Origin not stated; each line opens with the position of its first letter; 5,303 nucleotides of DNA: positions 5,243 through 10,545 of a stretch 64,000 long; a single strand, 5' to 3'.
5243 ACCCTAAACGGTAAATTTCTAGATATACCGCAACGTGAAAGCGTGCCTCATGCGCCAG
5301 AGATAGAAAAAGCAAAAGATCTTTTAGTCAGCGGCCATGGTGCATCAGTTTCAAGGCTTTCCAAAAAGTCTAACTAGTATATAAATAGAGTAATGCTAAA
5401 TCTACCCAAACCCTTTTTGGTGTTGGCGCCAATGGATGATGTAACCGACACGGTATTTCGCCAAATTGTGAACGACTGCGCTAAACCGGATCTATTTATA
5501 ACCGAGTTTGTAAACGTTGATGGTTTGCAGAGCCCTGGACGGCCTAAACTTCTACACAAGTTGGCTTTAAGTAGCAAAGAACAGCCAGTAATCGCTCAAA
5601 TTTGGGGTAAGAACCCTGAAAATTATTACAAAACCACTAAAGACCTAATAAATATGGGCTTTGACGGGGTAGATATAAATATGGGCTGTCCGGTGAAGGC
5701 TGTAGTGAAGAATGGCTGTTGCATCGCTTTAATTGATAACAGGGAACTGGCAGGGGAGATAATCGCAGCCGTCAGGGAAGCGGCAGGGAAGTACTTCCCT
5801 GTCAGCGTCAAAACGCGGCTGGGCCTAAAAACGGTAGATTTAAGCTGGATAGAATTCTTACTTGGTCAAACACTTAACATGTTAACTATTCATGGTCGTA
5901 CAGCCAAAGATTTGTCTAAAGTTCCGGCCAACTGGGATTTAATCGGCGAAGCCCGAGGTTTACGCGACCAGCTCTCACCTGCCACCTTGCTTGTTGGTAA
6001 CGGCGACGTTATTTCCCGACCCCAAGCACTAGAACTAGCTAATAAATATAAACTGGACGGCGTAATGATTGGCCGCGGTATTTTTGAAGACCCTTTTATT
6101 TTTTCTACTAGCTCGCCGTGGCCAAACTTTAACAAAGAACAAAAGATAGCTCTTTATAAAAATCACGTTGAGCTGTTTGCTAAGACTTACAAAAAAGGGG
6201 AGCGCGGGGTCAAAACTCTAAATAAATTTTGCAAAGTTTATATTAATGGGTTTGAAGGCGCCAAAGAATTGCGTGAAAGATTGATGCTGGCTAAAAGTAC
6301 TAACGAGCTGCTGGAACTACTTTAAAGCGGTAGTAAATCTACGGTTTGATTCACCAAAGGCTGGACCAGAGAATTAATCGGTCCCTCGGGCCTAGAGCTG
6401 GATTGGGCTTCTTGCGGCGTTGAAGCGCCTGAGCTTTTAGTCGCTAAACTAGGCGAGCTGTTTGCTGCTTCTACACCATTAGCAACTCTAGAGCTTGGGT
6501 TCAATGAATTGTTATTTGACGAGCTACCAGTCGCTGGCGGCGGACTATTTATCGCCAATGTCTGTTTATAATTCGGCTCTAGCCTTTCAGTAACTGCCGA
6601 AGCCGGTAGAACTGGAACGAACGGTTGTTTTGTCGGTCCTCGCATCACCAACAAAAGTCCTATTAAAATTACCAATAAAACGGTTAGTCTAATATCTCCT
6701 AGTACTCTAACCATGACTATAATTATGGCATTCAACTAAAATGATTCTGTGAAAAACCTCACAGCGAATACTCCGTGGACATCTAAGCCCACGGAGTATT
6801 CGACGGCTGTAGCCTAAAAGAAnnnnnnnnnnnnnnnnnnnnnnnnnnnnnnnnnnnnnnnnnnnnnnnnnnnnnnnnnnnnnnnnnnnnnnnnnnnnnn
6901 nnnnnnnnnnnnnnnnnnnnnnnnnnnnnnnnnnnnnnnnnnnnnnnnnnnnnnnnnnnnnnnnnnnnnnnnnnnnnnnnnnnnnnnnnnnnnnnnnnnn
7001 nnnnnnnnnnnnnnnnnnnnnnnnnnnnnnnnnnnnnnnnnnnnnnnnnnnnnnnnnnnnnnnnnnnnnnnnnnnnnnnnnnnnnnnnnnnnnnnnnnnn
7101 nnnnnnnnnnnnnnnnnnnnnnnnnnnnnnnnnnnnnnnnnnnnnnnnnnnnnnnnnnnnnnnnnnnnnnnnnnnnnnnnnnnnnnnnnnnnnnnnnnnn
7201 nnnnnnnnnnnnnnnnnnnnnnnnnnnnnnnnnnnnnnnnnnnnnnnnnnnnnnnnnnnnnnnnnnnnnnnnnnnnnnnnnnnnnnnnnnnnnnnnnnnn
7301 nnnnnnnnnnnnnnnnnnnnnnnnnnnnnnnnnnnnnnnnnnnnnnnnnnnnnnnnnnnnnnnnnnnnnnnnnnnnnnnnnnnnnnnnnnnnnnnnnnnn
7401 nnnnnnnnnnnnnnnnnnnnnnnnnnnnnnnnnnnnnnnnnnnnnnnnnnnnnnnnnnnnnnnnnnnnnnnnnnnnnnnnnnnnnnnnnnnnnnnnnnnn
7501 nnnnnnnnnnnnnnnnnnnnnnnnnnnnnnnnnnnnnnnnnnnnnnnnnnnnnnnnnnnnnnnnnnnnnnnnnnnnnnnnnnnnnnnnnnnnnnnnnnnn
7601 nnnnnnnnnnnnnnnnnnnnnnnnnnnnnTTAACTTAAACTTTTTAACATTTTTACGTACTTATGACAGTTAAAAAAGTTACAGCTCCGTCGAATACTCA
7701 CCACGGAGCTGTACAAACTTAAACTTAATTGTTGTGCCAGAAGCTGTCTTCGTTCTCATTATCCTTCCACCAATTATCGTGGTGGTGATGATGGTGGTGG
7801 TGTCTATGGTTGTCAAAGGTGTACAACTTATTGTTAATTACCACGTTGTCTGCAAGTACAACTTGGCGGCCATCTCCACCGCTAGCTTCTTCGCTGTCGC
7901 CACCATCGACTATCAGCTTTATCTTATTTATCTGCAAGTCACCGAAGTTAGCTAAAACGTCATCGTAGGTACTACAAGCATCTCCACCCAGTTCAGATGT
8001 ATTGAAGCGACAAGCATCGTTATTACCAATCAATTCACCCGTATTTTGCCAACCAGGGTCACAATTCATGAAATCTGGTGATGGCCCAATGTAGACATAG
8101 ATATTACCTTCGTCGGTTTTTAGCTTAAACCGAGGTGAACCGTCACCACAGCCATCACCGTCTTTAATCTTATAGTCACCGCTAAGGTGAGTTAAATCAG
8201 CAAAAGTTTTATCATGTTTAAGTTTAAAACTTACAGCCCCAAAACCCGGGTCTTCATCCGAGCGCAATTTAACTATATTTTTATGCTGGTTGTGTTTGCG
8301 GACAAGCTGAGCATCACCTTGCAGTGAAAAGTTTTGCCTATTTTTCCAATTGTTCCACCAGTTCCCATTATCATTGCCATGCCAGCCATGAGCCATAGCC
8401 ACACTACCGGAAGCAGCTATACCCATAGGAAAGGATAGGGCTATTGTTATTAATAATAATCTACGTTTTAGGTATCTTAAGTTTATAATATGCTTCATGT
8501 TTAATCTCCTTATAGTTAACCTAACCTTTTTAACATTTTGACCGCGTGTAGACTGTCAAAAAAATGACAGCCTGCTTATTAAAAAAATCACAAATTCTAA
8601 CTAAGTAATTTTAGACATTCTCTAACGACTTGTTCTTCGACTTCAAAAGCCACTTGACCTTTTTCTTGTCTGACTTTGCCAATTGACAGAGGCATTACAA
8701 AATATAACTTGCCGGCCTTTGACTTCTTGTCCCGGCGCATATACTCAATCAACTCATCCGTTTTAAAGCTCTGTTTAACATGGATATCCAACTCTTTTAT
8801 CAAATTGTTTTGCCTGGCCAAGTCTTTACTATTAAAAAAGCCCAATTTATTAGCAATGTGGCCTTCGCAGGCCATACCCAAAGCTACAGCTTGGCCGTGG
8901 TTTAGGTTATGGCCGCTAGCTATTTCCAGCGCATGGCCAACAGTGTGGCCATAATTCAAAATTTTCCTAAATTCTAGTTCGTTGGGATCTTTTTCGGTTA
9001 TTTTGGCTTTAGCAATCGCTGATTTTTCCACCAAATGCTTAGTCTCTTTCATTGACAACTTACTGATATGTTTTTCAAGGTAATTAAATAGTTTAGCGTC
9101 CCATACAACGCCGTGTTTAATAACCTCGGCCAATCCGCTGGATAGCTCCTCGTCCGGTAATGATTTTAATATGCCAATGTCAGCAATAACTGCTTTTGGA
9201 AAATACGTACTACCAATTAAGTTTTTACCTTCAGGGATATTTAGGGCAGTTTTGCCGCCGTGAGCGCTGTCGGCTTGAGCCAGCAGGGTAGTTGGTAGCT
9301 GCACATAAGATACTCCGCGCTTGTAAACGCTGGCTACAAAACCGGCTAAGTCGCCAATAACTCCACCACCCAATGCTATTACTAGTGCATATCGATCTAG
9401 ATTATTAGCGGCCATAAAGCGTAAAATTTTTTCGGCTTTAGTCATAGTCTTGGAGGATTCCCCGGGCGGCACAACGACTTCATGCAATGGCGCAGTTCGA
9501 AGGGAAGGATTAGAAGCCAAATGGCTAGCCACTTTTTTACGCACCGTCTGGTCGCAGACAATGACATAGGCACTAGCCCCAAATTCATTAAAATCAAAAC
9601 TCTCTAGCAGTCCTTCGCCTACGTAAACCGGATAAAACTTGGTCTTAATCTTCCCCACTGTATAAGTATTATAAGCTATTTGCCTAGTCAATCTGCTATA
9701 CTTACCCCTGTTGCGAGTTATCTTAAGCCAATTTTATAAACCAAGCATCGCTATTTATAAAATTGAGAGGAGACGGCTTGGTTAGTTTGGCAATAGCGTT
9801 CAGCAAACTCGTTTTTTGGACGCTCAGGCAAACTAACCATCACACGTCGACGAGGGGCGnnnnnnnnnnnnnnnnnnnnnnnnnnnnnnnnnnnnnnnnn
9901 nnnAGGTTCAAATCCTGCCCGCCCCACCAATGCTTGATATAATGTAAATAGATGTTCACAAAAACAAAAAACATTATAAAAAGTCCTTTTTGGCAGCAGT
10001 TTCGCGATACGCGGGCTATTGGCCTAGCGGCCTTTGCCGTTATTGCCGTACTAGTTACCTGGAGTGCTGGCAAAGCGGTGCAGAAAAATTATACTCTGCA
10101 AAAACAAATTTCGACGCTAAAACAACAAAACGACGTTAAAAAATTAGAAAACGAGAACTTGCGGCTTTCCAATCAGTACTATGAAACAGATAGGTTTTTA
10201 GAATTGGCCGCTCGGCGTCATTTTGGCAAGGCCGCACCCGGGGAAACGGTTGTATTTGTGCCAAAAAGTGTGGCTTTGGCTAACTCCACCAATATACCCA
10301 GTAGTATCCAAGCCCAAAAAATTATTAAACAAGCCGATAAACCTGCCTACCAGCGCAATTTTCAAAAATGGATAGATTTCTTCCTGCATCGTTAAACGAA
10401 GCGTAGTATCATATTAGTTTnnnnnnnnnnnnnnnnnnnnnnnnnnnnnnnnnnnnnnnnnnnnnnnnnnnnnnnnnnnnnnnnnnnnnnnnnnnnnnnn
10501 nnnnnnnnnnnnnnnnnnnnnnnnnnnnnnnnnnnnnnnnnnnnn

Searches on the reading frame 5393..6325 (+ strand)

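Call 60: search_protein_families(library=pfam, proteins=[window:5393-6325:+], max_evalue=0.00001)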
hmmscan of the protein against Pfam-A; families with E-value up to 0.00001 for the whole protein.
window:5393-6325:+ (310 aa): 1 family
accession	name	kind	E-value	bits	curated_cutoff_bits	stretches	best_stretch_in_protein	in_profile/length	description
PF01207.24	Dus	-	2.9e-51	174.9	20.4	1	11-307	2-299/311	Dihydrouridine synthase (Dus)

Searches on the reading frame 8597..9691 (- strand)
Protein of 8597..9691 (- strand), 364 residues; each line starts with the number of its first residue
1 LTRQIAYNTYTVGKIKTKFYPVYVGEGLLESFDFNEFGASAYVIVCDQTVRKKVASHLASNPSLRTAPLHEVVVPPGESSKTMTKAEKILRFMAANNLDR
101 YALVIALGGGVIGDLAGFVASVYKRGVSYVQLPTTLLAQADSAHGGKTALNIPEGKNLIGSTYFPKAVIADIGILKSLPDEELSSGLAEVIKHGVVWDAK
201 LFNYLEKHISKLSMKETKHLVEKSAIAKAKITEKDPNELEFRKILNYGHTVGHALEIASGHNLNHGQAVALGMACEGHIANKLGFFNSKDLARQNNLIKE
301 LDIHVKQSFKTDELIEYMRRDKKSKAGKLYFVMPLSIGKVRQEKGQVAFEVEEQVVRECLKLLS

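Call 61: search_protein_families(library=pfam, proteins=[window:8597-9691:-], max_evalue=0.00001)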
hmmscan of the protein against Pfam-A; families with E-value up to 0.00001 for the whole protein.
window:8597-9691:- (364 aa): 3 families
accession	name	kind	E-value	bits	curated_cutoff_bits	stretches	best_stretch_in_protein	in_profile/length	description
PF01761.26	DHQ_synthase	-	1.5e-42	144.3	24.2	1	72-184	2-114/115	3-dehydroquinate synthase N-terminal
PF24621.2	DHQS_C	-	3.4e-40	137.7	27.6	1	186-324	1-144/144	3-dehydroquinate synthase C-terminal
PF13685.12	Fe-ADH_2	-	4.8e-09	36.8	28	1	38-179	18-149/149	Iron-containing alcohol dehydrogenase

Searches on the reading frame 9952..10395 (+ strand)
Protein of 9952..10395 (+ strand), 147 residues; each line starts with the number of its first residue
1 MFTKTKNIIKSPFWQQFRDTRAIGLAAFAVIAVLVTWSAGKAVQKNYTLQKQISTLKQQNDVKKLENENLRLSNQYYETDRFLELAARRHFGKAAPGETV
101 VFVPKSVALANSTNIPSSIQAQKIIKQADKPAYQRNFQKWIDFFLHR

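Call 61: search_protein_families(library=pfam, proteins=[window:9952-10395:+], max_evalue=0.00001)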
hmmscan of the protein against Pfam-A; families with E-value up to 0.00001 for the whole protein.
window:9952-10395:+ (147 aa): 1 family
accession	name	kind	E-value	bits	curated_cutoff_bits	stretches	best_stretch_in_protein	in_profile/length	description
PF04977.20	DivIC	-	1.1e-07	31.9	28.9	1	28-105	1-79/80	Septum formation initiator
